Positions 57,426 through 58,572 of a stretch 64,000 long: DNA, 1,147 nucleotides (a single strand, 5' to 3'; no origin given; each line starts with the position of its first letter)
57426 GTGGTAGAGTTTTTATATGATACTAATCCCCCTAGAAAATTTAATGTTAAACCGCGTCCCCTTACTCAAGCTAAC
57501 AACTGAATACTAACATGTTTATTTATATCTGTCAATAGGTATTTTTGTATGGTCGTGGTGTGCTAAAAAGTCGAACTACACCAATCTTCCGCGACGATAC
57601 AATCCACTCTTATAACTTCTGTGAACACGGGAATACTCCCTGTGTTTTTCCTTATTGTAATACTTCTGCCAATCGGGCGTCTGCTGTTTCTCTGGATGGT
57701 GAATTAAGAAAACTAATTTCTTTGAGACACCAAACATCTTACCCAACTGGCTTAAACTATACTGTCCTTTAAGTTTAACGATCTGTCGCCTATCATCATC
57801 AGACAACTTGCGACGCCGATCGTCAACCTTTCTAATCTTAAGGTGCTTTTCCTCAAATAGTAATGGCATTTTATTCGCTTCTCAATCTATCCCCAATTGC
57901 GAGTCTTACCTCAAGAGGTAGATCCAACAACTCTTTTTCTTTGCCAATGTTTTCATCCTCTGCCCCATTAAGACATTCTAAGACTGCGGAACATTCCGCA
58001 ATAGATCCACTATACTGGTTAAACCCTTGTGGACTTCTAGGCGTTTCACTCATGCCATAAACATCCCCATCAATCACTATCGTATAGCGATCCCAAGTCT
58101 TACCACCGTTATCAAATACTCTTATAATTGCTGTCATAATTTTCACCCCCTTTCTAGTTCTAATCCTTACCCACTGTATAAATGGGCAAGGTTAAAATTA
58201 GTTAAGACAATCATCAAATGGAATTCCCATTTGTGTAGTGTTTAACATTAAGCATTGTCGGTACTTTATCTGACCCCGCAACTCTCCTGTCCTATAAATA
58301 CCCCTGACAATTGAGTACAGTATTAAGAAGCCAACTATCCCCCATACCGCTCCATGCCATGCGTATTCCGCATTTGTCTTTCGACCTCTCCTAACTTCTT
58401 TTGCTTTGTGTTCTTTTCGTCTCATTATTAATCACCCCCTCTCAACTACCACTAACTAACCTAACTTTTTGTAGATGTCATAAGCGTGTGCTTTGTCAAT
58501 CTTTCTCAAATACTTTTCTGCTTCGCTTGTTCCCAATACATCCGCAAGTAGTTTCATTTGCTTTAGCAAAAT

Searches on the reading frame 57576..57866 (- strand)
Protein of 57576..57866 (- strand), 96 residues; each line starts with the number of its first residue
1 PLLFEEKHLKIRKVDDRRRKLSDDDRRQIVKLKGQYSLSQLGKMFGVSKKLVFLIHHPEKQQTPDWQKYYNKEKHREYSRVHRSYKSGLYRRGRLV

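Call 70: search_protein_families(library=phrogs, max_evalue=0.05, proteins=[window:57576-57866:-])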
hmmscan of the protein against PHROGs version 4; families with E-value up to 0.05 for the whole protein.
window:57576-57866:- (96 aa): 3 families
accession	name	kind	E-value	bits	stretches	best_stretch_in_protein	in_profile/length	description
phrog_7168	-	DNA, RNA and nucleotide metabolism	0.013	15.9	1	12-76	109-175/284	homing endonuclease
phrog_11376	-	unknown function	0.023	16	1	16-73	38-96/134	-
phrog_125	-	DNA, RNA and nucleotide metabolism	0.036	14.6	1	15-76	157-220/254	DNA invertase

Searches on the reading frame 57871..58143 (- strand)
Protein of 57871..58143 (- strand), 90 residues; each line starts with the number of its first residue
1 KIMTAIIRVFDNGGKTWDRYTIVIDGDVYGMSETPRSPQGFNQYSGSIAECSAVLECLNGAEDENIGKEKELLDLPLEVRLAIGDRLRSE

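Call 70: search_protein_families(library=phrogs, max_evalue=0.05, proteins=[window:57871-58143:-])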
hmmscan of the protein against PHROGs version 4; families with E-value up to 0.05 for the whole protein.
window:57871-58143:- (90 aa): 1 family
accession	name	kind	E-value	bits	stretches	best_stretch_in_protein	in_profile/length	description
phrog_4496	-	unknown function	1.7e-07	32.4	1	6-82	22-102/115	-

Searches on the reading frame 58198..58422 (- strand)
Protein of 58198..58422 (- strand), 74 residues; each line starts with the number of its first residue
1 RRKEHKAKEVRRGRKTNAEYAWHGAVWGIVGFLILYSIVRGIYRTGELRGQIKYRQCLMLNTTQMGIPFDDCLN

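Call 70: search_protein_families(library=phrogs, max_evalue=0.05, proteins=[window:58198-58422:-])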
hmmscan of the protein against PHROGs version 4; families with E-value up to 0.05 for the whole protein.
window:58198-58422:- (74 aa): 1 family
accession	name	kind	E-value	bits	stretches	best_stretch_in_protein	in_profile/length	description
phrog_12950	-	unknown function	0.0096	16.9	1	21-43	23-45/71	-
